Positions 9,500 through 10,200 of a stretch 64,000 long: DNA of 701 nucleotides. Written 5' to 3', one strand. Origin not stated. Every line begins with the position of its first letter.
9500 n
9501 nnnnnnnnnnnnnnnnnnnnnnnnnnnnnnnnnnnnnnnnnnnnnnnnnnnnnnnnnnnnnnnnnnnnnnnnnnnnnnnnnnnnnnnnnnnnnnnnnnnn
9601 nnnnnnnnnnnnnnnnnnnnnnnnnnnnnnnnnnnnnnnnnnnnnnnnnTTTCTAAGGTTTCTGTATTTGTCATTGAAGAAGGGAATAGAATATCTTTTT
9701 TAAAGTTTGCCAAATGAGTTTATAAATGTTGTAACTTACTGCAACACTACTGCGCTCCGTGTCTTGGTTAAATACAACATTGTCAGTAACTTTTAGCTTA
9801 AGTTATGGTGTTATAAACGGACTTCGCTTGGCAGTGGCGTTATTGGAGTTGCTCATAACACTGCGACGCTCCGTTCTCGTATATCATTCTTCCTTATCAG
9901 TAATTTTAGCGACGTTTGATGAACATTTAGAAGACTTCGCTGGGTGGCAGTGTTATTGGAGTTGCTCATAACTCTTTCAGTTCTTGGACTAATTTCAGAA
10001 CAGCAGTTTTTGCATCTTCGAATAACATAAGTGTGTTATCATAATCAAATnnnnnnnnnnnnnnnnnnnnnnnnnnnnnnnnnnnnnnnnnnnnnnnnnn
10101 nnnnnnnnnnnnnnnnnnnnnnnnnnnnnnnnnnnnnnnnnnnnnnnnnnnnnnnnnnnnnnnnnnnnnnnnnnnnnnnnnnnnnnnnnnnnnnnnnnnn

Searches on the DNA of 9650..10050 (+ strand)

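Call 7: search_rna_families(source=window, start=9650, end=10050, threshold=evalue, max_evalue=10, show_alignments=3)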
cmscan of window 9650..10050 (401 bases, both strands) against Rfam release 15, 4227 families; matches with E-value up to 10: 5.
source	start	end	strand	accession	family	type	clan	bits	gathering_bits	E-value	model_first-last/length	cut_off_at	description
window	9659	9724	+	RF00443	SNORA27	Gene; snRNA; snoRNA; HACA-box;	CL00032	20.3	64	0.24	32-127/127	no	Small nucleolar RNA SNORA27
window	9975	10022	-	RF01590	plasmodium_snoR14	Gene; snRNA; snoRNA; CD-box;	-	19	90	7.4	1-127/127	no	small nucleolar RNA snoR14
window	9993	10049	-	RF00338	snoR53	Gene; snRNA; snoRNA; CD-box;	CL00080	18.9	70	6.6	1-91/91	no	Small nucleolar RNA snR53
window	9994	10049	-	RF01150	sR11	Gene; snRNA; snoRNA; CD-box;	-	13.7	39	4.3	1-57/57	no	Small nucleolar RNA sR11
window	9899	10036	-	RF02562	CbSR14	Gene; sRNA;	-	12.6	172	2.8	1-189/189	no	Coxiella burnetii sRNA 14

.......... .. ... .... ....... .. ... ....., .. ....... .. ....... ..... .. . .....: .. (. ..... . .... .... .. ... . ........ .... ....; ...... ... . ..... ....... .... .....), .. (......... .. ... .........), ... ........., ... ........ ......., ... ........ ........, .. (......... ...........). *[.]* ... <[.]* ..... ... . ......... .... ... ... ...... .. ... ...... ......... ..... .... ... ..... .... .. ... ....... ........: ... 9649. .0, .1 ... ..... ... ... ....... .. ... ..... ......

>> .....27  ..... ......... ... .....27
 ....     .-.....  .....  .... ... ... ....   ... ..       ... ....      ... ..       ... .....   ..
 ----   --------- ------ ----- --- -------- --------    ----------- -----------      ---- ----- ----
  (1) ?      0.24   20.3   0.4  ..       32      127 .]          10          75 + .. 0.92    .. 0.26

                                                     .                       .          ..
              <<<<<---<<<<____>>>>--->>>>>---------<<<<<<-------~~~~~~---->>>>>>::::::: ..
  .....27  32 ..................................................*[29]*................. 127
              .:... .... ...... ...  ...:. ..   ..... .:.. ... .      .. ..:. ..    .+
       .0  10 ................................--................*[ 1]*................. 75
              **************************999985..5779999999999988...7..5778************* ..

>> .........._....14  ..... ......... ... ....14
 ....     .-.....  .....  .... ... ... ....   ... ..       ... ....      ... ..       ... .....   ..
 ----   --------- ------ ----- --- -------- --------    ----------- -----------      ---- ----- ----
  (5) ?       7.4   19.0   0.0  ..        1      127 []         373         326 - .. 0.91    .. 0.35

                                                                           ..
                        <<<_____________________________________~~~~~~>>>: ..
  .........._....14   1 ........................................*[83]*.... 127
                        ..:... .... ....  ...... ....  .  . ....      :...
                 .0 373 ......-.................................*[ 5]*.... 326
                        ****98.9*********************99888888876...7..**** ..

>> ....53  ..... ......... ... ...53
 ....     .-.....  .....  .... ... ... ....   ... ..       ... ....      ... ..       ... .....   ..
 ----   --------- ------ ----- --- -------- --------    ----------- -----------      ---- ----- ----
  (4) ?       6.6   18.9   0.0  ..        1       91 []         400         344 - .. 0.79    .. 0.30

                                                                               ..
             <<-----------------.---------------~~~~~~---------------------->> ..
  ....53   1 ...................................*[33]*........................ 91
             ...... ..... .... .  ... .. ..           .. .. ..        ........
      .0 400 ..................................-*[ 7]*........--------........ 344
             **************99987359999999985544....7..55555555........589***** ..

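Call 27: build_rna_model(alignment_id=A3, structure=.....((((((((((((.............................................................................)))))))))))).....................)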
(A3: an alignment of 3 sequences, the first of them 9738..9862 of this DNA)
Model R1 built from alignment A3 (3 sequences, 127 columns); structure: as given.
model positions 125; base pairs 12; branch points 0; effective number of sequences 1.97; information 0.59 bits per position. Calibrated on 0.2 Mb of random sequence (short: E-values are rough).
structure used (alignment columns):
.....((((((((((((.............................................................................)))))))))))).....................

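Call 28: search_with_rna_model(model_id=R1, sources=[window, L002, L008, L009, L010, L011, L012, L013, L014, L015, L016, L017, L018, L019, L020, L021, L022, L023, L024, L025, L026, L027, L028, L029, L030, L031, L032, L033, L034, L035, L036, L037], max_evalue=10, show_alignments=6)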
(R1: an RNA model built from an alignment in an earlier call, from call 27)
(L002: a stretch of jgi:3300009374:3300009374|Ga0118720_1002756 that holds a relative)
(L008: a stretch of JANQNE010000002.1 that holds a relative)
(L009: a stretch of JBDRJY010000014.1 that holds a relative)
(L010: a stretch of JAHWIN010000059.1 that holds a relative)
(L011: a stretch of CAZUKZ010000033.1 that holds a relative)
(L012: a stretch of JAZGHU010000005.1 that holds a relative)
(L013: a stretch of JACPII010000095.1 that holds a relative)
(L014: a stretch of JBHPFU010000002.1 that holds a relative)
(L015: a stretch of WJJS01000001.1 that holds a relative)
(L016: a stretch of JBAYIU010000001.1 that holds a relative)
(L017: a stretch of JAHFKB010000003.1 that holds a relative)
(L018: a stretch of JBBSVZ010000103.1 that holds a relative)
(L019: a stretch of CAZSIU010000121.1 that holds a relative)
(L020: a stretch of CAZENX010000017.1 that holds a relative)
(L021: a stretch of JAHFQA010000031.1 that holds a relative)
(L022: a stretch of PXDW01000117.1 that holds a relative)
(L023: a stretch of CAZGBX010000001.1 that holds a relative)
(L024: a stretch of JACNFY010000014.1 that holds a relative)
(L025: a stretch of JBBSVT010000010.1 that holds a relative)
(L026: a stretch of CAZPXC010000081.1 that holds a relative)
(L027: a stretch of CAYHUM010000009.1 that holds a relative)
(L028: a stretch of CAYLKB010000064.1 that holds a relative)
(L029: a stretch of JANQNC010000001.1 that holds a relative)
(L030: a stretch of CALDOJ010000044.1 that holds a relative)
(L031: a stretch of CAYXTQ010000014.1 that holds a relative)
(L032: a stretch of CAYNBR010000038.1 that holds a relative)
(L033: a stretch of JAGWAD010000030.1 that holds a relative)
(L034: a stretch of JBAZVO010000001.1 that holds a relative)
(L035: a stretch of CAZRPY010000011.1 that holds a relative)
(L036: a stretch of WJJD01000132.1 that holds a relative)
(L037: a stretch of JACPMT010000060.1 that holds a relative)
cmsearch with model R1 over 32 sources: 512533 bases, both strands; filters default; matches with E-value up to 10: 11.
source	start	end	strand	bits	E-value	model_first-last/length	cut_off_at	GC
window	39128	39251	+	132.1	7.3e-26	1-125/125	no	0.3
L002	2834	2957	+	132.1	7.3e-26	1-125/125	no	0.3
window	9738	9862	+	127.5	7.3e-25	1-125/125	no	0.42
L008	1827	1945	-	24.8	0.02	1-125/125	no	0.35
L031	1128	1221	-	18.6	0.46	1-125/125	no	0.31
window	39117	39236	-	17.1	0.99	1-125/125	no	0.31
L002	2823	2942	-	17.1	0.99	1-125/125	no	0.31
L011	8970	9085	+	13.8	5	1-125/125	no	0.34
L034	7266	7358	+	13.8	5.1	1-125/125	no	0.31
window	33059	33179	+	13.8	5.2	1-125/125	no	0.33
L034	3329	3393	+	13.2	6.8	1-125/125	no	0.48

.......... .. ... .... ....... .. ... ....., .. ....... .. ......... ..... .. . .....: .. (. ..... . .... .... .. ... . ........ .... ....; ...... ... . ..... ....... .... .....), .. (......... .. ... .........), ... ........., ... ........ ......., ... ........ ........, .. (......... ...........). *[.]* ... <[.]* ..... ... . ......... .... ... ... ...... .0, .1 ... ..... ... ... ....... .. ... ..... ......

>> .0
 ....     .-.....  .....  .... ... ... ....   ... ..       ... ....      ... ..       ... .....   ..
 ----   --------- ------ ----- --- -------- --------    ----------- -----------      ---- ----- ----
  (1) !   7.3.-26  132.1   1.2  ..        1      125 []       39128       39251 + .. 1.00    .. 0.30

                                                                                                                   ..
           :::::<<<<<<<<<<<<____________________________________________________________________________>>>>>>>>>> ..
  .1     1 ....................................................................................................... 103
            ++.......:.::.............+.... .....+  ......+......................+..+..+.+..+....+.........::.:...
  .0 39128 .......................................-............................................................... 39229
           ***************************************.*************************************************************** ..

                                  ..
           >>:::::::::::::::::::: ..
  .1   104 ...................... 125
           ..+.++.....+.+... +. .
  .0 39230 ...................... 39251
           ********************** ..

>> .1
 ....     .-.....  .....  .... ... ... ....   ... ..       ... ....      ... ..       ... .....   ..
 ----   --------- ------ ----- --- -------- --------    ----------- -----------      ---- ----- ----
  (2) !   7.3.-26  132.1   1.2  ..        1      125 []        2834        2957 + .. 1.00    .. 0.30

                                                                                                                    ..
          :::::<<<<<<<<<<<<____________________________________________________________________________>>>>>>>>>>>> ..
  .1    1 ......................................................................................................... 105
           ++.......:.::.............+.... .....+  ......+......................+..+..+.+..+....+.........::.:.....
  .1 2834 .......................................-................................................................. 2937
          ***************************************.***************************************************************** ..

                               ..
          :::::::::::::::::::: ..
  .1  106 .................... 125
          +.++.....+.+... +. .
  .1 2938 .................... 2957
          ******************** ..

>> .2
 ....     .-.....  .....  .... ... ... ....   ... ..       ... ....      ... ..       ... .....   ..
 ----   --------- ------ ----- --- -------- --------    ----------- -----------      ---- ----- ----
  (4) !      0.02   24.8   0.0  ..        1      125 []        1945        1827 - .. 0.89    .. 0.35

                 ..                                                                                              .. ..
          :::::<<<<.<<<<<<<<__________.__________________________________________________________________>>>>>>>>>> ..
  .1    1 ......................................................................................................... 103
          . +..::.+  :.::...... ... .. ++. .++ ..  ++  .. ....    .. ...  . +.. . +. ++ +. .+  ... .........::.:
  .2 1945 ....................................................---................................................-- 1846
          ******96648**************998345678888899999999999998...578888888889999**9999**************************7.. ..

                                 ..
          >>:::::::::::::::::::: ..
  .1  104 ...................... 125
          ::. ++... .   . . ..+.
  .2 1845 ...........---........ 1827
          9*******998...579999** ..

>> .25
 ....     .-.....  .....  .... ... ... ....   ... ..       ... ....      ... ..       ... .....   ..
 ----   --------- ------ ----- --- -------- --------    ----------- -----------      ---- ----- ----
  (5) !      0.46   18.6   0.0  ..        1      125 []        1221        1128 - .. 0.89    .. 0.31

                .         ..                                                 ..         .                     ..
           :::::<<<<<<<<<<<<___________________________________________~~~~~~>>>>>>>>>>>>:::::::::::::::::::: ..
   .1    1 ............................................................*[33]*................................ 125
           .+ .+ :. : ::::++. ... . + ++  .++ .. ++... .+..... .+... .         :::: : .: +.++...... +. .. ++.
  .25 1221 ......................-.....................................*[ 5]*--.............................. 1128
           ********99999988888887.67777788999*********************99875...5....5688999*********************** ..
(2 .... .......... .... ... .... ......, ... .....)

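Call 39: search_with_rna_model(model_id=R1, sources=[L042, L043, L044, L045, L046, L047, L038], max_evalue=10, show_alignments=4)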
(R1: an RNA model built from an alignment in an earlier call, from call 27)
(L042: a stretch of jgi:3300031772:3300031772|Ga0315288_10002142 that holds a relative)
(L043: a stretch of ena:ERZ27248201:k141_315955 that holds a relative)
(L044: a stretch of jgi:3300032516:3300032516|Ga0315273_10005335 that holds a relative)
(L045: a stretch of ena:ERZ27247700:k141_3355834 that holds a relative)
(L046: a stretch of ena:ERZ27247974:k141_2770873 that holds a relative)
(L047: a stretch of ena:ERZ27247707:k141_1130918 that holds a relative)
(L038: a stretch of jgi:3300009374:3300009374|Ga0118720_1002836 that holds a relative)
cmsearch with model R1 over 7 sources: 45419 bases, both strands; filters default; matches with E-value up to 10: 6.
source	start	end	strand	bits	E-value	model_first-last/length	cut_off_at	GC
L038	3972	4096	-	127.5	6.4e-26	1-125/125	no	0.42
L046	5534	5644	-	19.4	0.027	1-125/125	no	0.33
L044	5534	5647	-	16.4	0.12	1-125/125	no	0.33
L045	4925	5038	-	16.4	0.12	1-125/125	no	0.33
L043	5534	5647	-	13.3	0.56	1-125/125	no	0.34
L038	4143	4234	+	10.5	2.4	1-125/125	no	0.27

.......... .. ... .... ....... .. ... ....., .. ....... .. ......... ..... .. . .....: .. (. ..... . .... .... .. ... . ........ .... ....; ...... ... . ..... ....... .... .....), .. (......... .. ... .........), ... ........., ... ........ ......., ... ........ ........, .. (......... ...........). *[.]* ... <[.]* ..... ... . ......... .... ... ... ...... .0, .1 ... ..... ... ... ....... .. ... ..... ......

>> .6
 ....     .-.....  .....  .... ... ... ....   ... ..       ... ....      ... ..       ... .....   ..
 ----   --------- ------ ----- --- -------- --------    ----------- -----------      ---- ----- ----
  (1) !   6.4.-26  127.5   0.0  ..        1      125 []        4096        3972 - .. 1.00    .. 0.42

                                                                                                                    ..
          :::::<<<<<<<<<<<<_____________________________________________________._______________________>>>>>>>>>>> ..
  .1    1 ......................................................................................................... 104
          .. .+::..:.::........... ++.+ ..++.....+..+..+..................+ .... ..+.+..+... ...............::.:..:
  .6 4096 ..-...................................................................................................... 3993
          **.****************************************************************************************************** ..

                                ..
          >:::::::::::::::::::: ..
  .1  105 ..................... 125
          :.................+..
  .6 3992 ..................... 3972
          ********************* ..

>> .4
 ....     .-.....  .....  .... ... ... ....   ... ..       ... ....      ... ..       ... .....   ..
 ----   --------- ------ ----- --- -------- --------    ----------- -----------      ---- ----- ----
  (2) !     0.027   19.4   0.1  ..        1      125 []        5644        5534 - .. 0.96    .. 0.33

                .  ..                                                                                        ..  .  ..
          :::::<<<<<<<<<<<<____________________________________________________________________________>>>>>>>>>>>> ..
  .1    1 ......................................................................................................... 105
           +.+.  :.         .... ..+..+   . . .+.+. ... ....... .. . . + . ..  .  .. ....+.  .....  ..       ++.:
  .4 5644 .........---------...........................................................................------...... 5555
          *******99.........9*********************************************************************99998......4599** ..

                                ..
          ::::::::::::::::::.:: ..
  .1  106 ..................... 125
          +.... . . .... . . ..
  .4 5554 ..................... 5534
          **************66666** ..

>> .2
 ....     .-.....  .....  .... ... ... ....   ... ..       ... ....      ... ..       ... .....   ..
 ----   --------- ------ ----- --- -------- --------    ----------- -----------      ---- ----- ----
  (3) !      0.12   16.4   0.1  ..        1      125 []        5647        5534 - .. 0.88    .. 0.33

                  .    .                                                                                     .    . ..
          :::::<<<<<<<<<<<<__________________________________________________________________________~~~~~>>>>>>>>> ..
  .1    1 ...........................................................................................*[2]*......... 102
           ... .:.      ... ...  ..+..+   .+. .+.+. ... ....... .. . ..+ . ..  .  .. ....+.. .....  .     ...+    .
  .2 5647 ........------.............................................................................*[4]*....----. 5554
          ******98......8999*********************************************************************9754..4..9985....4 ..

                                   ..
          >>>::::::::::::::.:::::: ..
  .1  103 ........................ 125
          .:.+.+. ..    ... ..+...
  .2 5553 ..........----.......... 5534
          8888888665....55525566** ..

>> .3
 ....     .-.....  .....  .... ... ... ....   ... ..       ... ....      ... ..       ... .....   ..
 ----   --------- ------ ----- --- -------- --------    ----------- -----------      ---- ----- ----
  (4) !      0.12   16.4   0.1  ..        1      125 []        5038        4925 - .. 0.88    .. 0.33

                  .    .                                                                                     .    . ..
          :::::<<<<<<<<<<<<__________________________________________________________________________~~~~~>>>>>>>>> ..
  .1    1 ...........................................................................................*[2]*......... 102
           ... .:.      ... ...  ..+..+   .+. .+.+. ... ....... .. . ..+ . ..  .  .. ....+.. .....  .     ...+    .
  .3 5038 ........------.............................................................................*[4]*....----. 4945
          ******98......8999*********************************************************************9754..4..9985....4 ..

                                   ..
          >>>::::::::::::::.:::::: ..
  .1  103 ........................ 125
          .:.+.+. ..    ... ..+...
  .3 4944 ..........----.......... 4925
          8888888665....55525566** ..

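Call 52: search_with_rna_model(model_id=R1, sources=[L051], max_evalue=10, filters=off, show_alignments=3)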
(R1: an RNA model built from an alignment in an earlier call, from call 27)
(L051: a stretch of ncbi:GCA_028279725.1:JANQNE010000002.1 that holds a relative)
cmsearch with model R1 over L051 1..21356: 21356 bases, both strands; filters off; matches with E-value up to 10: 11.
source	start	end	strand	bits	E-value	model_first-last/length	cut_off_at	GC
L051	11351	11469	+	24.8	0.00085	1-125/125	no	0.35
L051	18606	18710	+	11.3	0.76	1-125/125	no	0.28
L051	14020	14123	-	9.2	2.2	1-125/125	no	0.24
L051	13610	13653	-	8.2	3.5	50-93/125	no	0.3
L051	12749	12818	+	8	4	1-125/125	no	0.29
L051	20237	20314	-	7.4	5.2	1-125/125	no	0.38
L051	18579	18692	-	7.1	6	1-125/125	no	0.31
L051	4364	4418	+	6.8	7.2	1-125/125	no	0.27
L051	7921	7963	-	6.6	8.1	1-125/125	no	0.28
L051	10585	10619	-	6.2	9.5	1-125/125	no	0.29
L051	9029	9082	-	6.2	9.9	1-125/125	no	0.3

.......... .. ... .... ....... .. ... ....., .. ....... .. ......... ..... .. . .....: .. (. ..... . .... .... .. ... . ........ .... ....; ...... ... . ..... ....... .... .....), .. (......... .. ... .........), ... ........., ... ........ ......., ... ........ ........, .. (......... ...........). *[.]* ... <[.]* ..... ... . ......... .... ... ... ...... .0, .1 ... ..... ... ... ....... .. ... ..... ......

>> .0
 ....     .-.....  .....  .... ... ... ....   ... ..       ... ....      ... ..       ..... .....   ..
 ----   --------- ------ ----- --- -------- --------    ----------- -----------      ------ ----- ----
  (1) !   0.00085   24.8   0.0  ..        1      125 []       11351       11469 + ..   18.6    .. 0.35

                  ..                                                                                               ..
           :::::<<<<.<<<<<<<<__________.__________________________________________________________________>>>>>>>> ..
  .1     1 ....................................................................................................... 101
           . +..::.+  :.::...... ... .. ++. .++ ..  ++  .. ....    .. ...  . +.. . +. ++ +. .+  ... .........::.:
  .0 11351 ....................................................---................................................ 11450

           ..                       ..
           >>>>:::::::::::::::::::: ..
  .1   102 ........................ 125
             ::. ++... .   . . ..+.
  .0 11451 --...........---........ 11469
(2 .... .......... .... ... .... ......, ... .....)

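Call 53: search_with_rna_model(model_id=R1, source=window, max_evalue=5, filters=off)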
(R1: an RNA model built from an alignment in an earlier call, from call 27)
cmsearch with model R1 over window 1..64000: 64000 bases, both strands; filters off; matches with E-value up to 5: 15.
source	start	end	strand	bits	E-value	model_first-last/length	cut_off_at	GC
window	9851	9975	+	132.5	7.3e-27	1-125/125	no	0.42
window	39128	39251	+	132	9.2e-27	1-125/125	no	0.3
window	9742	9850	+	103.5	1.6e-20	6-113/125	no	0.41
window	39117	39236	-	17.1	0.12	1-125/125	no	0.31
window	33059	33179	+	13.7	0.65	1-125/125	no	0.33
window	45503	45600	+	13.6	0.69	1-125/125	no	0.32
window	3774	3884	+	13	0.96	1-125/125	no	0.35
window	53089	53130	+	12.5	1.2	1-125/125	no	0.38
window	27012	27071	+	12.1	1.5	1-125/125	no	0.3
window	5394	5501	+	11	2.6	1-125/125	no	0.31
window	46362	46429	-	10.8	2.9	1-125/125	no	0.32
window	9600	9691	-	10.4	3.4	1-125/125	no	0.27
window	11580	11638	-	10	4.3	1-125/125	no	0.25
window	26503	26604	+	10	4.3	1-125/125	no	0.37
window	50872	50996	-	9.7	4.9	1-125/125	no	0.3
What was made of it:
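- There are three copies in the window (call 53).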

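Call 56: search_with_rna_model(model_id=R1, sources=[L052, L053, L054, L055], max_evalue=1)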
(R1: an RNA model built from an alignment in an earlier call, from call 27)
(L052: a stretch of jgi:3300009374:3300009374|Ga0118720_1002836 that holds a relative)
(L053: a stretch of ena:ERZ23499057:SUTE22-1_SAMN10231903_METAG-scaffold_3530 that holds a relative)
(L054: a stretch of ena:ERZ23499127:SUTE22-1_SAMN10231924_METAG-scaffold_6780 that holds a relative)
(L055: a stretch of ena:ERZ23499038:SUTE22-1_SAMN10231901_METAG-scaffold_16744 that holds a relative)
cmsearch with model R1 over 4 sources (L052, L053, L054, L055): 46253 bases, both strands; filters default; matches with E-value up to 1: 4.
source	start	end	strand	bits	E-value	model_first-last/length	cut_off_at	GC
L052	4086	4210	-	127.5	6.6e-26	1-125/125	no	0.42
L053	1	124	-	118.9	5e-24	1-124/125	3'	0.42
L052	17688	17812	-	93.7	1.6e-18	1-125/125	no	0.37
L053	13582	13706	-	93.7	1.6e-18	1-125/125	no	0.37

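Call 61: search_with_rna_model(model_id=R1, sources=[L056], max_evalue=1, filters=off)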
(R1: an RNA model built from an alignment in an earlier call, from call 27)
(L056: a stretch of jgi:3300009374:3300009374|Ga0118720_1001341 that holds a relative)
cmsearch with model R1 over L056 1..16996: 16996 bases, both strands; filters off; matches with E-value up to 1: 1.
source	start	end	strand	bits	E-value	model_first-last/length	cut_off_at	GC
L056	15780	15905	+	78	1.6e-15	1-125/125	no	0.42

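Call 64: search_with_rna_model(model_id=R1, sources=[window, L056, L053, L008], max_evalue=0.05, make_alignment=true)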
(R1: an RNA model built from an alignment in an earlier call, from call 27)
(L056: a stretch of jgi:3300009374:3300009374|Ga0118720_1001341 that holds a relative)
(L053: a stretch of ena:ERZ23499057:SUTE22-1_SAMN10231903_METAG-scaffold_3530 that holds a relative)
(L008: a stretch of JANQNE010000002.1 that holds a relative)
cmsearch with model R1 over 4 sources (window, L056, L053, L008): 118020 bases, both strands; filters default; matches with E-value up to 0.05: 6.
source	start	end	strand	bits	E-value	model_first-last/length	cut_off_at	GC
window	39128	39251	+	132.1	1.7e-26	1-125/125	no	0.3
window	9738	9862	+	127.5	1.7e-25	1-125/125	no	0.42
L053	1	124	-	118.9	1.3e-23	1-124/125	3'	0.42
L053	13582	13706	-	93.7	4.1e-18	1-125/125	no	0.37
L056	15780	15905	+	78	1.1e-14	1-125/125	no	0.42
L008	1827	1945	-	24.8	0.0047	1-125/125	no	0.35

Alignment A8: 6 matches aligned to the model, 129 columns, each read 5' to 3' on its own strand. Consensus structure (alignment columns), stored with it:
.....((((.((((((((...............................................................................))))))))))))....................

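Call 75: build_rna_model(alignment_id=A9, structure=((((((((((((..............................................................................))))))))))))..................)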
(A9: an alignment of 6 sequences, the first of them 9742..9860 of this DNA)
Model R2 built from alignment A9 (6 sequences, 120 columns); structure: as given.
model positions 118; base pairs 12; branch points 0; effective number of sequences 3.4; information 0.59 bits per position. Calibrated on 0.2 Mb of random sequence (short: E-values are rough).
structure used (alignment columns):
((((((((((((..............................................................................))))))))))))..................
